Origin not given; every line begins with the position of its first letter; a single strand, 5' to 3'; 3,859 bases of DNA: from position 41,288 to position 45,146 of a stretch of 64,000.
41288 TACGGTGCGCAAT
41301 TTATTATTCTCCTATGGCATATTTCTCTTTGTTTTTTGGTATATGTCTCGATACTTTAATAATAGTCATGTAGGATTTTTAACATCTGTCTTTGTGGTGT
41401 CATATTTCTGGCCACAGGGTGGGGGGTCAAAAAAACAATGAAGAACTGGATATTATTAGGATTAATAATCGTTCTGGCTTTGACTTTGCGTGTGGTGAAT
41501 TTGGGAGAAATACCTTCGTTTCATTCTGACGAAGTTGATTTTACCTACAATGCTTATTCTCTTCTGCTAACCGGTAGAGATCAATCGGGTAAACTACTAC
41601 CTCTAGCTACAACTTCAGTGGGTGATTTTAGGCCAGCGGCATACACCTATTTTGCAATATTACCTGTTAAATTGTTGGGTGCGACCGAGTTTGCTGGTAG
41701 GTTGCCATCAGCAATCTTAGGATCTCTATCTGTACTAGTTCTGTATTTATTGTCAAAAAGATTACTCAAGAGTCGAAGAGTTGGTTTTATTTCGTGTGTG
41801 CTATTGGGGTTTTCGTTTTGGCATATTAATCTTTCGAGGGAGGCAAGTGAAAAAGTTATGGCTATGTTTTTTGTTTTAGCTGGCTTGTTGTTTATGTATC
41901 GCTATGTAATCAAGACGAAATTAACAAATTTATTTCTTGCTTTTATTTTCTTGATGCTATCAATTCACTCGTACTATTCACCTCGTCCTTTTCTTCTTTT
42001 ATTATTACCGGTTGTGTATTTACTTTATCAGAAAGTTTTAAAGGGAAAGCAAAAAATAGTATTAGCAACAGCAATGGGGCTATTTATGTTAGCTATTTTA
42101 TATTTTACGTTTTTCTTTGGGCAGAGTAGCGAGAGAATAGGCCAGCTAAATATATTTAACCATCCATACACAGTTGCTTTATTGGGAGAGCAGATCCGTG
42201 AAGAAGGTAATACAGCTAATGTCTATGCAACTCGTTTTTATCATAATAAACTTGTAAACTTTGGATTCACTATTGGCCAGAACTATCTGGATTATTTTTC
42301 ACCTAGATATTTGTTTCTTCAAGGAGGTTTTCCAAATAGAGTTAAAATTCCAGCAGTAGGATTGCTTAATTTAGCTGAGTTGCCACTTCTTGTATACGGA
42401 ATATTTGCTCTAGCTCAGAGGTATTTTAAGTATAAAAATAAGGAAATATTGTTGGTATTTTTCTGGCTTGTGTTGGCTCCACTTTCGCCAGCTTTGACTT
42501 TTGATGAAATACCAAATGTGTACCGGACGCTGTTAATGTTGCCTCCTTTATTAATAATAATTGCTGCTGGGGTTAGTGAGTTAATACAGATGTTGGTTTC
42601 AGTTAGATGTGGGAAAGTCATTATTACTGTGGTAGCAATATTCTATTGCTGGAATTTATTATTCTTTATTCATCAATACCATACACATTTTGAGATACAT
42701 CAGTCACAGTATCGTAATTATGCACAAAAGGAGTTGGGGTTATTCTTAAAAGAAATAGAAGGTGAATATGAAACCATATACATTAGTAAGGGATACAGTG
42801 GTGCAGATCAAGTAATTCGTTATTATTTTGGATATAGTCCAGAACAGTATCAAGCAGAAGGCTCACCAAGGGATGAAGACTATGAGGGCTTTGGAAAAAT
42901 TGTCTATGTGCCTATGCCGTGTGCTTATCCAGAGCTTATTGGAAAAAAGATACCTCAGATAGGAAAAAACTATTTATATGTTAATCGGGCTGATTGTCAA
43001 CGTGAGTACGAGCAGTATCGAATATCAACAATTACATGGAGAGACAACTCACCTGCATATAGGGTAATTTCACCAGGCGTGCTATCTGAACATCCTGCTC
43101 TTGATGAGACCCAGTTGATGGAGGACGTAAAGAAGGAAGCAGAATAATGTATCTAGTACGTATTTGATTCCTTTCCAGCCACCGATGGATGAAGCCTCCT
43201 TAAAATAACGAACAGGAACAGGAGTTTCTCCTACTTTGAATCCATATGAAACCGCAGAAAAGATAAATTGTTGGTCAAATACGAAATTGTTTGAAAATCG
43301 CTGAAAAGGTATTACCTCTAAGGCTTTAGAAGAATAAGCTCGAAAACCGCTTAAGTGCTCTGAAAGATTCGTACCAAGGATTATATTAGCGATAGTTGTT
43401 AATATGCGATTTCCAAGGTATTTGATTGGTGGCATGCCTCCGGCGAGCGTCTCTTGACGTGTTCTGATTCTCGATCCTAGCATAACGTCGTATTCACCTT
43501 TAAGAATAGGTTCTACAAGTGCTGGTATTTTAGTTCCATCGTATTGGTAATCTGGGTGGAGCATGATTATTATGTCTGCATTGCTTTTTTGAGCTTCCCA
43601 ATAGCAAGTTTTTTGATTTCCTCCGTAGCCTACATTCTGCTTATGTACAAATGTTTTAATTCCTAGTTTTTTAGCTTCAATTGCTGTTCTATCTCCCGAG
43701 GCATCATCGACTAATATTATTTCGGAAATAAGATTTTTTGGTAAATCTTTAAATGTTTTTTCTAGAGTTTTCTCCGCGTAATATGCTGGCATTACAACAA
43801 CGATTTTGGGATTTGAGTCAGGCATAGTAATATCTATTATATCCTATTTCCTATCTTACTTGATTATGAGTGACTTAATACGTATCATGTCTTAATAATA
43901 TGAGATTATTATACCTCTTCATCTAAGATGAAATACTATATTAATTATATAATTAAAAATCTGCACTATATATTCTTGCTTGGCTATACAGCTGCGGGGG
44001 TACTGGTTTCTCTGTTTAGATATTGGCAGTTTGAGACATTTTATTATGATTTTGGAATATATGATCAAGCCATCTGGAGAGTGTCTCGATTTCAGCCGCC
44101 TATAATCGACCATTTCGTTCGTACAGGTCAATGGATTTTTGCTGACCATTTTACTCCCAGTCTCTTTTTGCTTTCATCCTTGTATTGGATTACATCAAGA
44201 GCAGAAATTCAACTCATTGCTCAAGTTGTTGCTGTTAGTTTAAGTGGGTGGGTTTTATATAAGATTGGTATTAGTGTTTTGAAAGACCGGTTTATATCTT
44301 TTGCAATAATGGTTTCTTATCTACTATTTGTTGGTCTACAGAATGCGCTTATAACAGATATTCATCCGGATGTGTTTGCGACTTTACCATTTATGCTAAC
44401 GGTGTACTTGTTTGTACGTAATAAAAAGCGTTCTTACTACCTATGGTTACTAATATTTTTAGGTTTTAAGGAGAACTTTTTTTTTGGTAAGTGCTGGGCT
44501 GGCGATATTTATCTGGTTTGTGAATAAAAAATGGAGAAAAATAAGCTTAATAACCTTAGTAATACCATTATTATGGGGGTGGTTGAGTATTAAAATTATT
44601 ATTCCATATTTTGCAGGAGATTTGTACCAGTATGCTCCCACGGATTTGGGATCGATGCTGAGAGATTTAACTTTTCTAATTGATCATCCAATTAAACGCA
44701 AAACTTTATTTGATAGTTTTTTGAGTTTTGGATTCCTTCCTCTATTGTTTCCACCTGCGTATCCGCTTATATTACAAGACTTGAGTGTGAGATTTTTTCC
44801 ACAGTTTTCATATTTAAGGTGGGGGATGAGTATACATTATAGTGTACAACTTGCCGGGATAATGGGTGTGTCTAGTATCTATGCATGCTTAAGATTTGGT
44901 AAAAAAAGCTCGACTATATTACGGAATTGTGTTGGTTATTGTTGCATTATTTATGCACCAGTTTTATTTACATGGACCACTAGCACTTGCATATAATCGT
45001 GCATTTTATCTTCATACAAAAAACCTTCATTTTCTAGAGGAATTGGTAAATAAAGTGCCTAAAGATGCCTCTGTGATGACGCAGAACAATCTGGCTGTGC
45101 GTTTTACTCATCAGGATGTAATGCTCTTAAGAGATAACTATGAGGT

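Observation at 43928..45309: Membrane-protein gene broken into three frames exactly at T9 and A7 homopolymers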

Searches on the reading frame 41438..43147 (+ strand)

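Call 23: search_protein_families(library=pfam, proteins=[window:41438-43147:+], max_evalue=0.001)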
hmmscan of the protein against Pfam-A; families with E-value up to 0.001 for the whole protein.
window:41438-43147:+ (569 aa): 2 families
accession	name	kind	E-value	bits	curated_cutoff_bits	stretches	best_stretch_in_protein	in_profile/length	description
PF13231.12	PMT_2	-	2.6e-12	47.7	26.1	1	66-219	3-155/160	Dolichyl-phosphate-mannose-protein mannosyltransferase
PF02366.24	PMT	-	5.8e-11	42.9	22.7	1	10-227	3-237/245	Dolichyl-phosphate-mannose-protein mannosyltransferase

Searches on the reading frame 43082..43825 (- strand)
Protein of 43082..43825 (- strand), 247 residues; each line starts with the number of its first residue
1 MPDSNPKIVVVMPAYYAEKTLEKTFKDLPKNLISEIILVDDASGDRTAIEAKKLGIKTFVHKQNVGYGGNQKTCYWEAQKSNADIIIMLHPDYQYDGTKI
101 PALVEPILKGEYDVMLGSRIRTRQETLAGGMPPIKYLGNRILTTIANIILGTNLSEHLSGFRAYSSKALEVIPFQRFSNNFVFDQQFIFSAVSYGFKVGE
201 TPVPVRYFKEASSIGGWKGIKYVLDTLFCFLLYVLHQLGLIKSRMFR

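Call 23: search_protein_families(library=pfam, proteins=[window:43082-43825:-], max_evalue=0.001)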
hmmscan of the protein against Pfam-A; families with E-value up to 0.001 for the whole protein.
window:43082-43825:- (247 aa): 1 family
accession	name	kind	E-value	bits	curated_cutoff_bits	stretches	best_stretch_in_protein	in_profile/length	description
PF00535.33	Glycos_transf_2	-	1.4e-19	71.1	23.3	1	10-170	2-165/168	Glycosyl transferase family 2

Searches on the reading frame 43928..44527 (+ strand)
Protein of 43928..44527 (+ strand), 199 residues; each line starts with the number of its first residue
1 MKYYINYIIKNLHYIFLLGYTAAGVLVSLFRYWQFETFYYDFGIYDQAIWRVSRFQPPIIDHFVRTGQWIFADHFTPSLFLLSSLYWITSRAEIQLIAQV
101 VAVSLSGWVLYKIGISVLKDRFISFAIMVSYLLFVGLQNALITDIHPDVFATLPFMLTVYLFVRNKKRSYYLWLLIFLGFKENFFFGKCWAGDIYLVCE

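Call 7: find_encoding_contigs(protein=window:43928-44527:+, flank=3000)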
Protein window:43928-44527:+ (199 aa): 23 contigs read that carry it; 6 places shown.
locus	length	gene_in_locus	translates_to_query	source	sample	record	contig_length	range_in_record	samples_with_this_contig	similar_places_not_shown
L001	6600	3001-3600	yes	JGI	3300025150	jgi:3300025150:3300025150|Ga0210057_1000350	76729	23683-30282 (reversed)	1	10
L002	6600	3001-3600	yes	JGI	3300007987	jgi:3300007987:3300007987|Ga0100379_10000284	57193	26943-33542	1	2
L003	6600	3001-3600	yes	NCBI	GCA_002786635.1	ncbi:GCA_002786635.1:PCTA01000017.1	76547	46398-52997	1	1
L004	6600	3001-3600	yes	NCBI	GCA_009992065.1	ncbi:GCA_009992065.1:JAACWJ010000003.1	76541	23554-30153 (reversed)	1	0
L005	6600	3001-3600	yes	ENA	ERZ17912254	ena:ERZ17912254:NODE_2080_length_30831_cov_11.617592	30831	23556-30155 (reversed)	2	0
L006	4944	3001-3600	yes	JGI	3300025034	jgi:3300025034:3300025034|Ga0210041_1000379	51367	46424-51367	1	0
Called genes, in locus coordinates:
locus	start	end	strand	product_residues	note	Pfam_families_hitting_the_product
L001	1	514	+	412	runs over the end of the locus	-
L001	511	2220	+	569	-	PF02366:PMT, PF13231:PMT_2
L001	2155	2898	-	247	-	PF00535:Glycos_transf_2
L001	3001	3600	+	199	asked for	PF09852:DUF2079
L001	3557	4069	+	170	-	-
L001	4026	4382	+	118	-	-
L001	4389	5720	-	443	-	-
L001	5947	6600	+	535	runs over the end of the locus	PF13231:PMT_2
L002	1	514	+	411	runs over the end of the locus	-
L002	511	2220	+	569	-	PF02366:PMT, PF13231:PMT_2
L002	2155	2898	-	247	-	PF00535:Glycos_transf_2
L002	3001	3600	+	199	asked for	PF09852:DUF2079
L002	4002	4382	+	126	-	-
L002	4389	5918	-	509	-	-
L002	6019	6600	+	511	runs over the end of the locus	PF13231:PMT_2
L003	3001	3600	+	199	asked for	PF09852:DUF2079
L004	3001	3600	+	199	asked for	PF09852:DUF2079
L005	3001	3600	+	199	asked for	PF09852:DUF2079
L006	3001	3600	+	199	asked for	PF09852:DUF2079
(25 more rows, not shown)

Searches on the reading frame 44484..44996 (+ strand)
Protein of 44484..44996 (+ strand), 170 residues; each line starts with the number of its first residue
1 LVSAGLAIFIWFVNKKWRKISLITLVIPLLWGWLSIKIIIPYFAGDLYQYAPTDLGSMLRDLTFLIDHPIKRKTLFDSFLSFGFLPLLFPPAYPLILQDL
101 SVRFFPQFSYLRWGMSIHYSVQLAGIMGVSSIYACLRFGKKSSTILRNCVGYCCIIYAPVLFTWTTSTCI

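Call 30: find_encoding_contigs(protein=window:44484-44996:+, flank=2000, max_places=10)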
Protein window:44484-44996:+ (170 aa): 23 contigs read that carry it; 7 places shown.
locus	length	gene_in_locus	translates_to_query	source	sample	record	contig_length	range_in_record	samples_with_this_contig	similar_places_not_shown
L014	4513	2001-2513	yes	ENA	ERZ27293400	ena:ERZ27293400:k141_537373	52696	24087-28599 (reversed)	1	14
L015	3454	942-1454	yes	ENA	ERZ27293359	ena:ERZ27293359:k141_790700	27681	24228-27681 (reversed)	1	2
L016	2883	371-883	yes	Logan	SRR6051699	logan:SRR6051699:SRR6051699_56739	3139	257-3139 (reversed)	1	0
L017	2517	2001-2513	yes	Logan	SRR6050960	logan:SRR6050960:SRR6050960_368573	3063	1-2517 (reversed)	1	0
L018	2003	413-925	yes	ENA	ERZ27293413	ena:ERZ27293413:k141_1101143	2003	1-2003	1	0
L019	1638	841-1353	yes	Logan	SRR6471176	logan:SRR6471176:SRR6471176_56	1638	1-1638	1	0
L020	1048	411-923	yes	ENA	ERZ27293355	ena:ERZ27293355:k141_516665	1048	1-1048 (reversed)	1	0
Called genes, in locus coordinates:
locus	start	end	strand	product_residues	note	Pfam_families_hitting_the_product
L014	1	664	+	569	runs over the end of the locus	PF02366:PMT, PF13231:PMT_2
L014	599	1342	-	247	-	PF00535:Glycos_transf_2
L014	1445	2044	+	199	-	PF09852:DUF2079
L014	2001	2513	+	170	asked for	-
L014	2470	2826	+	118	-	-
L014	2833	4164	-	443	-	-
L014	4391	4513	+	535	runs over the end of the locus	PF13231:PMT_2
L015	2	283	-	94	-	?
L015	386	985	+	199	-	PF09852:DUF2079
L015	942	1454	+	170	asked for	-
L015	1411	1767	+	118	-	-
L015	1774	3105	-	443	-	-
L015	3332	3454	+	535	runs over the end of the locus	PF13231:PMT_2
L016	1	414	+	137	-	?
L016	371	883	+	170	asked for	-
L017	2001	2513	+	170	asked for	-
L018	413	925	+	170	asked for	-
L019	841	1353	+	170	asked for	-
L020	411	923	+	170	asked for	-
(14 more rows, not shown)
